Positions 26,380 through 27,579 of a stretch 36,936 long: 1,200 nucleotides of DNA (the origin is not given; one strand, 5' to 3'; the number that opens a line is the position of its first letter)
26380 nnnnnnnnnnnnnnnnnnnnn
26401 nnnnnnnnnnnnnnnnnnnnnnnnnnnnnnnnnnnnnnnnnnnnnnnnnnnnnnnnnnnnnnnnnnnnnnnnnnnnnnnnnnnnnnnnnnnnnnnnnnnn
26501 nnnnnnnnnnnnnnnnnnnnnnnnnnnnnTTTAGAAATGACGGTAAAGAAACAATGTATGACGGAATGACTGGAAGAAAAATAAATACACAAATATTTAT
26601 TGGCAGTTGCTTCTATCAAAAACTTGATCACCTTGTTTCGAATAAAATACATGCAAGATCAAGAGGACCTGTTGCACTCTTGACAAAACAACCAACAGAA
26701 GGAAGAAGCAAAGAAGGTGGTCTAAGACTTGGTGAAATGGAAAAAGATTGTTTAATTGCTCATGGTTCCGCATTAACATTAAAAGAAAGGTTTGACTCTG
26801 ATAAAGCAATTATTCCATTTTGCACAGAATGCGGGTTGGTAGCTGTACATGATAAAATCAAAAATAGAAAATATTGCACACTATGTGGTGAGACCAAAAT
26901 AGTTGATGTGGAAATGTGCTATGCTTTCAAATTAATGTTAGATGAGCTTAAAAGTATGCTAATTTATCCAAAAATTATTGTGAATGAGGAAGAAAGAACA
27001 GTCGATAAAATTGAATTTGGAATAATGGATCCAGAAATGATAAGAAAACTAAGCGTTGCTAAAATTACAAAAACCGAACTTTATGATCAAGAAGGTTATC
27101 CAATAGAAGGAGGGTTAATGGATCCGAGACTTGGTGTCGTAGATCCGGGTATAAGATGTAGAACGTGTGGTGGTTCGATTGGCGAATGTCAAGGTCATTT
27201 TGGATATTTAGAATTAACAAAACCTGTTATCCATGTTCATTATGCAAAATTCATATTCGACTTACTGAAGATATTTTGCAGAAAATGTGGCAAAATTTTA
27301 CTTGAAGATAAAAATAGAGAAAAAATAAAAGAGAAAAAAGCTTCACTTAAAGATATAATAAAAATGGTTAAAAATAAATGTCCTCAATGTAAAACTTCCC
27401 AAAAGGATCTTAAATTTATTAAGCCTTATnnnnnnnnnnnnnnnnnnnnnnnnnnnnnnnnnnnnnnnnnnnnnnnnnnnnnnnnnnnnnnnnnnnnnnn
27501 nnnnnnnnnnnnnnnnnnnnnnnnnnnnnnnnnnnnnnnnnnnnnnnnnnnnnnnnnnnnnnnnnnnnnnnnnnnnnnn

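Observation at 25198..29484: In-frame fusion of RNAP subunits B' and A' that depends on one A5 homopolymer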

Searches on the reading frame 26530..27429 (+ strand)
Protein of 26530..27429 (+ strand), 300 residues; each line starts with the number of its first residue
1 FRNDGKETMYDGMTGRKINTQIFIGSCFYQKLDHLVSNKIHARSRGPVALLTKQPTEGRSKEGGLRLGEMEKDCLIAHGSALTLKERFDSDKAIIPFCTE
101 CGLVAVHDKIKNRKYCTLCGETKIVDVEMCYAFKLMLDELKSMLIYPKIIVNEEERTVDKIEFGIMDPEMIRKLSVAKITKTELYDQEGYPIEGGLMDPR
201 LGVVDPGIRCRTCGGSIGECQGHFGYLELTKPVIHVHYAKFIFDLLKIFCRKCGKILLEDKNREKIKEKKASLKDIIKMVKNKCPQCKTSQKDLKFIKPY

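Call 6: find_homologous_proteins(query=window:26530-27429:+)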
Query window:26530-27429:+ (300 aa): 745 proteins with E <= 0.001 among 1084 candidates; the best 120 are listed.
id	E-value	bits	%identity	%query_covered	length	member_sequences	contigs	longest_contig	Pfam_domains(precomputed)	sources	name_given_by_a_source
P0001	1.3e-81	292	83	51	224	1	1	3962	PF04560.26,PF00562.34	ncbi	ncbi:MAG: DNA-directed RNA polymerase subunit B, partial [Thermoplasmata archaeon]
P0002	5.3e-81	290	83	51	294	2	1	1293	PF04560.26,PF00562.34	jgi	jgi:DNA-directed RNA polymerase beta subunit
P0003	5.8e-81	290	82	51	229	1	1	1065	PF04560.26,PF00562.34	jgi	jgi:DNA-directed RNA polymerase beta subunit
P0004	2.7e-80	288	82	51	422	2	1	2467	PF04560.26,PF00562.34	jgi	jgi:DNA-directed RNA polymerase beta subunit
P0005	5.3e-80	287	83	51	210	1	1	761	PF04560.26,PF00562.34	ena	-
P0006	2.9e-79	285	80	51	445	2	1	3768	PF04560.26,PF00562.34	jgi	jgi:DNA-directed RNA polymerase subunit B'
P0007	2.9e-79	285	80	51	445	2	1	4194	PF04560.26,PF00562.34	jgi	jgi:DNA-directed RNA polymerase beta subunit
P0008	3.4e-79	284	79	51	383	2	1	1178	PF04560.26,PF00562.34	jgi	-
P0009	8.9e-79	283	81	51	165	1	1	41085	PF04560.26,PF00562.34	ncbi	ncbi:MAG: DNA-directed RNA polymerase subunit B, partial [Candidatus Aenigmatarchaeota archaeon]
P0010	1.1e-78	283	79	51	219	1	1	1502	PF04560.26,PF00562.34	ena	-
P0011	2.8e-78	281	78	51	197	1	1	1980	PF04560.26,PF00562.34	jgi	jgi:DNA-directed RNA polymerase subunit B'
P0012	4.6e-78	281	77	51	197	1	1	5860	PF04560.26,PF00562.34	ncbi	-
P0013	9.6e-78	280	80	51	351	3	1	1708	PF04560.26,PF00562.34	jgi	jgi:DNA-directed RNA polymerase beta subunit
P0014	1.7e-77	279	80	51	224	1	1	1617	PF04560.26,PF00562.34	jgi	jgi:DNA-directed RNA polymerase subunit B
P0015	4.1e-77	278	80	51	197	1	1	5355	PF04560.26,PF00562.34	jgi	jgi:DNA-directed RNA polymerase beta subunit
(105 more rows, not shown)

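Call 8: find_related_loci(query=window:26530-27429:+, collection=genome_contigs, flank=3000)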
Query window:26530-27429:+ (300 aa) in genome_contigs; peptide patterns used: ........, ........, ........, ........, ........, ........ (x = any residue, [..] = any of these).
212 stretches matched a pattern; 192 encode a relative of the query (tblastn E <= 1e-3); the best 80 are kept; 80 distinct loci.
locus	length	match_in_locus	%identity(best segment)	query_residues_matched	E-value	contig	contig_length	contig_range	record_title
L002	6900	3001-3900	75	1-300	7e-165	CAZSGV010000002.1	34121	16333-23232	MAG TPA_asm: uncultured archaeon isolate SRP068000_co4_469 genome assembly, contig: NODE_846_length_34121_cov_6.021840,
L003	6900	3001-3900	77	1-300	2e-163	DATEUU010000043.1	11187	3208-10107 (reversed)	MAG TPA_asm: archaeon isolate SMAG_U8349 k141_439969, whole genome shotgun sequence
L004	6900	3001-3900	75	1-300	4e-162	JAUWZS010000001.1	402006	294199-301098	MAG: Candidatus Aenigmatarchaeota archaeon isolate CSMAG_2742 CSMAG_2742_k141_853591_length_402006_cov_52.0000, whole ge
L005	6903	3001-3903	76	1-300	1e-161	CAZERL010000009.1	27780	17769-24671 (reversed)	MAG TPA_asm: uncultured archaeon isolate SRP178908_co1_104 genome assembly, contig: NODE_1011_length_27780_cov_10.196826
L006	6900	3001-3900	71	1-300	1e-158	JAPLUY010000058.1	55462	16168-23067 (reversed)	MAG: Candidatus Aenigmatarchaeota archaeon isolate LacPavin_0920_SED3_MAG_58_13 LacPavin_0920_SED3_scaffold_758602, whol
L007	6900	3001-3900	72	1-300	1e-157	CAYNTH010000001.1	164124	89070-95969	MAG TPA_asm: uncultured archaeon isolate SRP141376_co2_418 genome assembly, contig: NODE_184_length_164124_cov_9.092949,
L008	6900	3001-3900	73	1-300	9e-158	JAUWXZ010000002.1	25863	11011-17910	MAG: Candidatus Aenigmatarchaeota archaeon isolate CSMAG_2697 CSMAG_2697_k141_1549303_length_25863_cov_7.0000, whole gen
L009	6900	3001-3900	72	1-300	3e-157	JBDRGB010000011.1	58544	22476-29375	MAG: Candidatus Aenigmatarchaeota archaeon isolate MEGAHIT-group-1.408 k141_959593, whole genome shotgun sequence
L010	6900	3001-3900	73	1-300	2e-156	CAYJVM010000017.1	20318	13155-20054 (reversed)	MAG TPA_asm: uncultured archaeon isolate ERP125453_co1_206 genome assembly, contig: NODE_2568_length_20318_cov_56.407294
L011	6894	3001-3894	70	1-300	7e-151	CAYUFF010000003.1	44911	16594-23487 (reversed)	MAG TPA_asm: uncultured archaeon isolate SRP141559_co2_35 genome assembly, contig: NODE_14_length_44911_cov_15.013621, w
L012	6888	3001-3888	71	7-300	9e-150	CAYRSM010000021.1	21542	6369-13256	MAG TPA_asm: uncultured archaeon isolate SRP093762_co1_53 genome assembly, contig: NODE_1483_length_21542_cov_10.373575,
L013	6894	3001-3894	69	1-299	5e-149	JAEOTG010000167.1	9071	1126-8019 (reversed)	MAG: Candidatus Heimdallarchaeota archaeon isolate YT1_048 k127_26025684, whole genome shotgun sequence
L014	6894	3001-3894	72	1-300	3e-148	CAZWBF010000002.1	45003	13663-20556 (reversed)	MAG TPA_asm: uncultured archaeon isolate binchicken_co6_473 genome assembly, contig: NODE_502_length_45003_cov_12.752670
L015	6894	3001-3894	72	1-300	3e-148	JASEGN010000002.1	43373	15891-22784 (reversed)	MAG: Candidatus Aenigmatarchaeota archaeon isolate Yes49-35 NODE_2_length_43373_cov_4.951752, whole genome shotgun seque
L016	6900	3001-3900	68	1-299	5e-147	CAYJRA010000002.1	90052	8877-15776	MAG TPA_asm: uncultured archaeon isolate ERP125453_co1_246 genome assembly, contig: NODE_128_length_90052_cov_9.698434,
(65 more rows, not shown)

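Call 14: find_related_loci(query=window:26530-27429:+, collection=metagenome_contigs, flank=3000)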
Query window:26530-27429:+ (300 aa) in metagenome_contigs; peptide patterns used: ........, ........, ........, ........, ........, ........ (x = any residue, [..] = any of these).
286 stretches matched a pattern; 243 encode a relative of the query (tblastn E <= 1e-3); the best 80 are kept; 80 distinct loci.
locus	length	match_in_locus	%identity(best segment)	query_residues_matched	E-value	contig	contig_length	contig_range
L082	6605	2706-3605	76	1-300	5e-166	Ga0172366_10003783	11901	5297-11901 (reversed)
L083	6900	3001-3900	76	1-300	7e-166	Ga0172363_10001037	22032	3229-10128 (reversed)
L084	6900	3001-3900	76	1-300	4e-163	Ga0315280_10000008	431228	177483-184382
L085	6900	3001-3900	77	1-300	1e-162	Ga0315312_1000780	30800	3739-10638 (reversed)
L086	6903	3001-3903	76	1-300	7e-161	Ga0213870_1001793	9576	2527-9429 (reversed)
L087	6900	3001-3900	78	1-300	1e-160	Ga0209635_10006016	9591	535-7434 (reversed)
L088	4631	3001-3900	78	1-300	5e-162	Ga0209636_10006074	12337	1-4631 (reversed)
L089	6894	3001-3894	76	1-300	4e-159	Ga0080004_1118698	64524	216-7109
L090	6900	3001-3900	73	1-300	9e-159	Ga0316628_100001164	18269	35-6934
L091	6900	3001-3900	72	1-300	2e-158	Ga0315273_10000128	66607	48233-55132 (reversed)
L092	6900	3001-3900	72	1-300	5e-158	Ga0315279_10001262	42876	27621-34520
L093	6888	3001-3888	77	3-300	1e-158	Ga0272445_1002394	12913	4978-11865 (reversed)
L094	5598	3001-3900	73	1-300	1e-158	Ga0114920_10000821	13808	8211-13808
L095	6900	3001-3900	72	1-300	7e-158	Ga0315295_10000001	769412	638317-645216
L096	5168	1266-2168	73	1-300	8e-158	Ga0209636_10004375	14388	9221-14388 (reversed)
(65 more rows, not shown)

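Call 65: search_protein_representatives(protein=window:26530-27429:+)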
Query: 300 residues. Proteins with E-value up to 0.001 (for the whole library): 13482; up to 1e-10: 7279; up to 1e-30: 335. The best 150 are listed.
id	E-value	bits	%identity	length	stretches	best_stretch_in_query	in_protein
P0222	3.7e-133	459.8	68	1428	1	1-300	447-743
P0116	5.5e-60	219.6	65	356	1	158-299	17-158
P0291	1.3e-57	211.7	44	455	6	41-106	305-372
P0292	2.1e-56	207.8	66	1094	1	2-151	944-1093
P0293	5.6e-55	203.2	61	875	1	1-150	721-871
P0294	8.0e-54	199.3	61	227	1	1-151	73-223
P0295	2.5e-52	194.5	57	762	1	1-152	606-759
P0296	2.0e-51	191.5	60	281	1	1-151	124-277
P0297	1.3e-50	188.8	54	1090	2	1-151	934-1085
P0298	1.4e-47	178.9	59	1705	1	4-153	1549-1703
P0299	1.7e-47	178.6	52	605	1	1-153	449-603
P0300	1.1e-45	172.6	51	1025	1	1-156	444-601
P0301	1.4e-45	172.3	56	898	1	1-151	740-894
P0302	3.8e-45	170.9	55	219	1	156-300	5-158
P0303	4.5e-45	170.6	54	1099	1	1-153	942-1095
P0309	2.1e-42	161.9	35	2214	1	5-259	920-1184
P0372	2.2e-35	138.8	38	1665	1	4-257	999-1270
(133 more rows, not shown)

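Call 66: search_protein_families(library=pfam, proteins=[P0309, P0372, P0300, P0291], max_evalue=0.00001)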
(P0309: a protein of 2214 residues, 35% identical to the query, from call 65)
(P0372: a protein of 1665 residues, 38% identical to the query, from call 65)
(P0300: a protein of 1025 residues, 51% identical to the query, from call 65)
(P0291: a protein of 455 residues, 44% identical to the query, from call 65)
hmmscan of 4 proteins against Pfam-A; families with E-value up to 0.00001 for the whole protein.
P0309 (2214 aa): 8 families
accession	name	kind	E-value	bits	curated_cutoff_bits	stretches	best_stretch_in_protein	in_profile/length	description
PF00562.33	RNA_pol_Rpb2_6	-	1.5e-51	176.1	23.4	1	617-976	5-373/373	RNA polymerase Rpb2, domain 6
PF04997.17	RNA_pol_Rpb1_1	-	2.1e-46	159.1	39.7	2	1215-1343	180-311/312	RNA polymerase Rpb1, domain 1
PF00623.25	RNA_pol_Rpb1_2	-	1.5e-37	129.9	25.3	1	1346-1508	1-164/166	RNA polymerase Rpb1, domain 2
PF04998.22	RNA_pol_Rpb1_5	-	7.4e-30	104.7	28.5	1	1754-2162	1-266/267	RNA polymerase Rpb1, domain 5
PF04563.20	RNA_pol_Rpb2_1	-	4e-16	59.6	28.2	1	23-271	2-156/203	RNA polymerase beta subunit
PF04560.25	RNA_pol_Rpb2_7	-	4.2e-15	56.4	32.1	1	978-1065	1-85/87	RNA polymerase Rpb2, domain 7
PF04565.21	RNA_pol_Rpb2_3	-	3.5e-12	46.7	21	1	410-474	1-68/68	RNA polymerase Rpb2, domain 3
PF04983.23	RNA_pol_Rpb1_3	-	3.3e-10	40.5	28.9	1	1513-1648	1-156/162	RNA polymerase Rpb1, domain 3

P0372 (1665 aa): 7 families
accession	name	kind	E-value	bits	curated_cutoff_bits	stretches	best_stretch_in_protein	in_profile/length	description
PF00562.33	RNA_pol_Rpb2_6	-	8.4e-108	361.3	23.4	1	689-1056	4-373/373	RNA polymerase Rpb2, domain 6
PF04997.17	RNA_pol_Rpb1_1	-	8.3e-49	167.1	39.7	1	1171-1527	3-310/312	RNA polymerase Rpb1, domain 1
PF00623.25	RNA_pol_Rpb1_2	-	1.4e-33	116.9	25.3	1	1531-1656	1-124/166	RNA polymerase Rpb1, domain 2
PF04563.20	RNA_pol_Rpb2_1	-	1.4e-26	93.8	28.2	1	24-441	1-202/203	RNA polymerase beta subunit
PF04560.25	RNA_pol_Rpb2_7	-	2.6e-20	73.1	32.1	1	1058-1155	1-85/87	RNA polymerase Rpb2, domain 7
PF04565.21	RNA_pol_Rpb2_3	-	3.2e-12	46.9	21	1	468-529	4-68/68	RNA polymerase Rpb2, domain 3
PF04566.18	RNA_pol_Rpb2_4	-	1e-07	32.4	28.7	1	560-622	1-61/62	RNA polymerase Rpb2, domain 4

P0300 (1025 aa): 4 families
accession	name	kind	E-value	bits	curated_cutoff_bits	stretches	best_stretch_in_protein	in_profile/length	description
PF00562.33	RNA_pol_Rpb2_6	-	4.8e-132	441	23.4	1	136-503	3-372/373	RNA polymerase Rpb2, domain 6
PF04560.25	RNA_pol_Rpb2_7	-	9e-28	97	32.1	1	506-595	1-85/87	RNA polymerase Rpb2, domain 7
PF04566.18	RNA_pol_Rpb2_4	-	2.4e-20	72.8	28.7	1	5-66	1-62/62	RNA polymerase Rpb2, domain 4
PF04567.22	RNA_pol_Rpb2_5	-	2.9e-08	34.9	21.1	1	87-120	1-34/66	RNA polymerase Rpb2, domain 5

P0291 (455 aa): 2 families
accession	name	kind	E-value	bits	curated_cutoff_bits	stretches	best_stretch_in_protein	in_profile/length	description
PF04560.25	RNA_pol_Rpb2_7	-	2.1e-54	182.3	32.1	3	327-450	1-84/87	RNA polymerase Rpb2, domain 7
PF00562.33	RNA_pol_Rpb2_6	-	1.4e-24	87.4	23.4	2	28-90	301-361/373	RNA polymerase Rpb2, domain 6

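Call 67: list_cluster_members(proteins=[P0309, P0372, P0300, P0244])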
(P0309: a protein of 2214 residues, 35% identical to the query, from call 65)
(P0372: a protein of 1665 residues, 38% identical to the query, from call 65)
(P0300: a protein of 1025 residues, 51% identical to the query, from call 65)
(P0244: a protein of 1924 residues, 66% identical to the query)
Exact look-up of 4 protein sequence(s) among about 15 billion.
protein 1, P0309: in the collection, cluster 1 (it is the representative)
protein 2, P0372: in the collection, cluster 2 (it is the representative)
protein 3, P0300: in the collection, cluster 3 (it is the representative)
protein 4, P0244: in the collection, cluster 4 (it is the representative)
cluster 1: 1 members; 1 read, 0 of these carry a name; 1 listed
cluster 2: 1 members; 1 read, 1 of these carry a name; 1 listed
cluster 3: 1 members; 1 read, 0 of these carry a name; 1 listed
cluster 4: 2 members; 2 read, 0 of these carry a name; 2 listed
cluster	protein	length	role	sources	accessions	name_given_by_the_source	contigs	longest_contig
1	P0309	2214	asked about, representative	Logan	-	-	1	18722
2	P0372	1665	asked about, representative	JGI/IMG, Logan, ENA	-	DNA-directed RNA polymerase II subunit RPB2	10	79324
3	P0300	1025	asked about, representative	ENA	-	-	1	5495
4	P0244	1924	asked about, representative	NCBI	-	-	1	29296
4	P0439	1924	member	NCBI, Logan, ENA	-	-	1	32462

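Call 68: find_encoding_contigs(protein=P0309, flank=6000, max_places=2)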
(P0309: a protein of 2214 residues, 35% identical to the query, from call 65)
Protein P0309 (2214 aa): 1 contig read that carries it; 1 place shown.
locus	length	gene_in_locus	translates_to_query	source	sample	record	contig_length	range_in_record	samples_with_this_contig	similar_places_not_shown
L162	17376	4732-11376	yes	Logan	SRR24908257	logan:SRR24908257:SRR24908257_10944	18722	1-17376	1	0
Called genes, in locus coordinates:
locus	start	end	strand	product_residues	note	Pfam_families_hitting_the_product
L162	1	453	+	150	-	?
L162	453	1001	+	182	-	-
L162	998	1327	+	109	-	-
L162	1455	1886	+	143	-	PF01090:Ribosomal_S19e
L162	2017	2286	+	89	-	-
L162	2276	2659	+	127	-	-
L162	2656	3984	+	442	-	PF03725:RNase_PH_C (faint)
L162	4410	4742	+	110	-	-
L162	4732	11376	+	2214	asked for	PF04563:RNA_pol_Rpb2_1, PF04565:RNA_pol_Rpb2_3, PF00562:RNA_pol_Rpb2_6, PF04560:RNA_pol_Rpb2_7, PF04997:RNA_pol_Rpb1_1, PF00623:RNA_pol_Rpb1_2, PF04983:RNA_pol_Rpb1_3, PF04998:RNA_pol_Rpb1_5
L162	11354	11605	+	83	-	-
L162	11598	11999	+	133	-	PF00164:Ribosom_S12_S23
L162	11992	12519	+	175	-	PF00177:Ribosomal_S7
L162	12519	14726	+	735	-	PF00009:GTP_EFTU, PF14492:EFG_III, PF03764:EFG_IV, PF00679:EFG_C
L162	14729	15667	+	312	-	PF00867:XPG_I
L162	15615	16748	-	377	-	PF02934:GatB_N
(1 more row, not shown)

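Call 69: find_encoding_contigs(protein=P0372, flank=6000, max_places=2)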
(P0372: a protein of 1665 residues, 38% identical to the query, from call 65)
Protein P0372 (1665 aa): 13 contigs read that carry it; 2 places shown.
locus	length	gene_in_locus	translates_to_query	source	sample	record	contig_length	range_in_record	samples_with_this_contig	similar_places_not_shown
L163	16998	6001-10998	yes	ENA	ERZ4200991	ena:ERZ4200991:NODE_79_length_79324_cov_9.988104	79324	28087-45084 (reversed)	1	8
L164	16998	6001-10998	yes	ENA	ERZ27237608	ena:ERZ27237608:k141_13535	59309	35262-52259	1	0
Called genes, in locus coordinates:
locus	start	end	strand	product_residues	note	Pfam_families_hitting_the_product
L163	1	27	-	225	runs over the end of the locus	PF08123:DOT1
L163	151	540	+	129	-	PF01541:GIY-YIG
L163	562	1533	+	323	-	-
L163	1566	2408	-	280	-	-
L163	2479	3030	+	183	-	-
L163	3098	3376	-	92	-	-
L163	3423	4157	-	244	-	PF00226:DnaJ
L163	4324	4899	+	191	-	-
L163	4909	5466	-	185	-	-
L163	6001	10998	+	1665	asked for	PF04563:RNA_pol_Rpb2_1, PF04565:RNA_pol_Rpb2_3, PF04566:RNA_pol_Rpb2_4, PF00562:RNA_pol_Rpb2_6, PF04560:RNA_pol_Rpb2_7, PF04997:RNA_pol_Rpb1_1, PF00623:RNA_pol_Rpb1_2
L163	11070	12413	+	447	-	-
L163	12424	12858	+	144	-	-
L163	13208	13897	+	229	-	-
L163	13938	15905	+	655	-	-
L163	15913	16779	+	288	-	-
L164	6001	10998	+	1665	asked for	PF04563:RNA_pol_Rpb2_1, PF04565:RNA_pol_Rpb2_3, PF04566:RNA_pol_Rpb2_4, PF00562:RNA_pol_Rpb2_6, PF04560:RNA_pol_Rpb2_7, PF04997:RNA_pol_Rpb1_1, PF00623:RNA_pol_Rpb1_2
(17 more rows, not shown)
